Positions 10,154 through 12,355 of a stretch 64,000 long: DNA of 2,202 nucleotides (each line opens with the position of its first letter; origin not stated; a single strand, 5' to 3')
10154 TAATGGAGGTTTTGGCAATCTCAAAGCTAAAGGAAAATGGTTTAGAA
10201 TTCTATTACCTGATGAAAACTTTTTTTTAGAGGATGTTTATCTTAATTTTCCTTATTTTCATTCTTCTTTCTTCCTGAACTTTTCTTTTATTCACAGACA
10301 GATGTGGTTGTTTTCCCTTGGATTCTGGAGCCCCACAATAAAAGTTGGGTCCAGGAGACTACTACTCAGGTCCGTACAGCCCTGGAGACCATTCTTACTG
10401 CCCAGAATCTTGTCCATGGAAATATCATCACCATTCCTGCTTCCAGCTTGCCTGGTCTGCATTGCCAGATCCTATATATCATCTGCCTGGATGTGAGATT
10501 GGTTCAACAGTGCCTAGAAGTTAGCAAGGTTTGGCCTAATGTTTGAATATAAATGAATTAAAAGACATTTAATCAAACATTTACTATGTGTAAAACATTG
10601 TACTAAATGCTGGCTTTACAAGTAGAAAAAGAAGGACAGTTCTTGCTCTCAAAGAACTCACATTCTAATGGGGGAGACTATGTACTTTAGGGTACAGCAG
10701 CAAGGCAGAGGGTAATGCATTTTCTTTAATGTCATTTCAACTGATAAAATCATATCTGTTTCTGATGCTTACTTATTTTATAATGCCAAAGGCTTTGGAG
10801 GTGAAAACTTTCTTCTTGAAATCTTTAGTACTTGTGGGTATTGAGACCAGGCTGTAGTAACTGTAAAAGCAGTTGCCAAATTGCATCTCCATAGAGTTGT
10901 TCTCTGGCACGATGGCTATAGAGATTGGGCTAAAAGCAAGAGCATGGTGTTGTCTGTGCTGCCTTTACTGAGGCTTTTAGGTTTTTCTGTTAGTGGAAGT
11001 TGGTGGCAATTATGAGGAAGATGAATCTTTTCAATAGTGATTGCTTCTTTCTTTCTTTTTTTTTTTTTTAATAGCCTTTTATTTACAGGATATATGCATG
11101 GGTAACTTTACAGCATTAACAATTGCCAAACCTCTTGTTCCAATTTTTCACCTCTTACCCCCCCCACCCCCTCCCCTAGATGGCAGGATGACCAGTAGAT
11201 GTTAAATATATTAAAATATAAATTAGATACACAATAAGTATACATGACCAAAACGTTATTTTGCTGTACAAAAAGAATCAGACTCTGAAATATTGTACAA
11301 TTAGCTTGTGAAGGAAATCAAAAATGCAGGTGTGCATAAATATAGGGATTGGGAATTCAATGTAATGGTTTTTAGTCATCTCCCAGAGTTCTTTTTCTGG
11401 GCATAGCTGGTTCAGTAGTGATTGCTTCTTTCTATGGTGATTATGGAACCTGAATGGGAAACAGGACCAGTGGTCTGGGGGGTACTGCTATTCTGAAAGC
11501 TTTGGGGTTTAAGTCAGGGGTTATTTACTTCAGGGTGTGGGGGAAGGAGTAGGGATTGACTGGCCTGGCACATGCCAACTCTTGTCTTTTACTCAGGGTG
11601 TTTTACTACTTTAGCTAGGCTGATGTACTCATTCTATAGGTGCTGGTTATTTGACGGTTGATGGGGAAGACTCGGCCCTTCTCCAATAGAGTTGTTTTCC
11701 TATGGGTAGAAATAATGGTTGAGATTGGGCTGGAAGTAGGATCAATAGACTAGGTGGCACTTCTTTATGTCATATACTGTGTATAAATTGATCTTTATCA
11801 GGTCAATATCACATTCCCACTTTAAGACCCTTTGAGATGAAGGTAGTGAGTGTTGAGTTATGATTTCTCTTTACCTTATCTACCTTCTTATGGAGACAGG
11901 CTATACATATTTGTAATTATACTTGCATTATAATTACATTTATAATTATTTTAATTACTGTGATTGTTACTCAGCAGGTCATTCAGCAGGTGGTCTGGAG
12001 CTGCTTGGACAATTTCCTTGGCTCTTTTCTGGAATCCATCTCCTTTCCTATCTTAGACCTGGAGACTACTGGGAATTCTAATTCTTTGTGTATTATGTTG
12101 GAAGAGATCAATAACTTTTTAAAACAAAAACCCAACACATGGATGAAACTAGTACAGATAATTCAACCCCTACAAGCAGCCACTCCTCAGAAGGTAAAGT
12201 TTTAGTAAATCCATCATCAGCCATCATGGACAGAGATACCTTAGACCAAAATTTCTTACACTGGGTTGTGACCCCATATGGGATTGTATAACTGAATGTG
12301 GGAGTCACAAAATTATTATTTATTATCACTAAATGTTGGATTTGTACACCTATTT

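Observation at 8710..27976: PARP14-like gene with KH-like repeats, WWE and PARP domains but no macrodomain exons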

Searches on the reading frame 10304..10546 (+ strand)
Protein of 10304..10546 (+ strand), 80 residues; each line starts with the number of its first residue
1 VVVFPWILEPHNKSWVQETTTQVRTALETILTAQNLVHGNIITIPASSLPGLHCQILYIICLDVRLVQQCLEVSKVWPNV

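Call 3: search_protein_families(library=pfam, proteins=[window:10304-10546:+], max_evalue=1)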
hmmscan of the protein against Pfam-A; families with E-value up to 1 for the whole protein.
window:10304-10546:+ (80 aa): 1 family
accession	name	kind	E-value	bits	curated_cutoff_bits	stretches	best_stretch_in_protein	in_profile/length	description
PF22583.2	UPF0425_C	-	0.036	14.3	27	1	28-52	28-53/70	UPF0425 C-terminal domain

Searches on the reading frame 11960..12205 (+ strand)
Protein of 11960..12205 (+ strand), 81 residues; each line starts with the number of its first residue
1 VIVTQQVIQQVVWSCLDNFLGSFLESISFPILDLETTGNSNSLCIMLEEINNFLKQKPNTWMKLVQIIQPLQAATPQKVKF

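Call 3: search_protein_families(library=pfam, proteins=[window:11960-12205:+], max_evalue=1)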
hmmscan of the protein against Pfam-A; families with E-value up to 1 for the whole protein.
window:11960-12205:+ (81 aa): 1 family
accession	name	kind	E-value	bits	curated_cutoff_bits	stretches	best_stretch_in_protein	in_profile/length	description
PF18269.6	T3SS_ATPase_C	-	0.21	11.9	22.7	1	46-72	45-71/72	T3SS EscN ATPase C-terminal domain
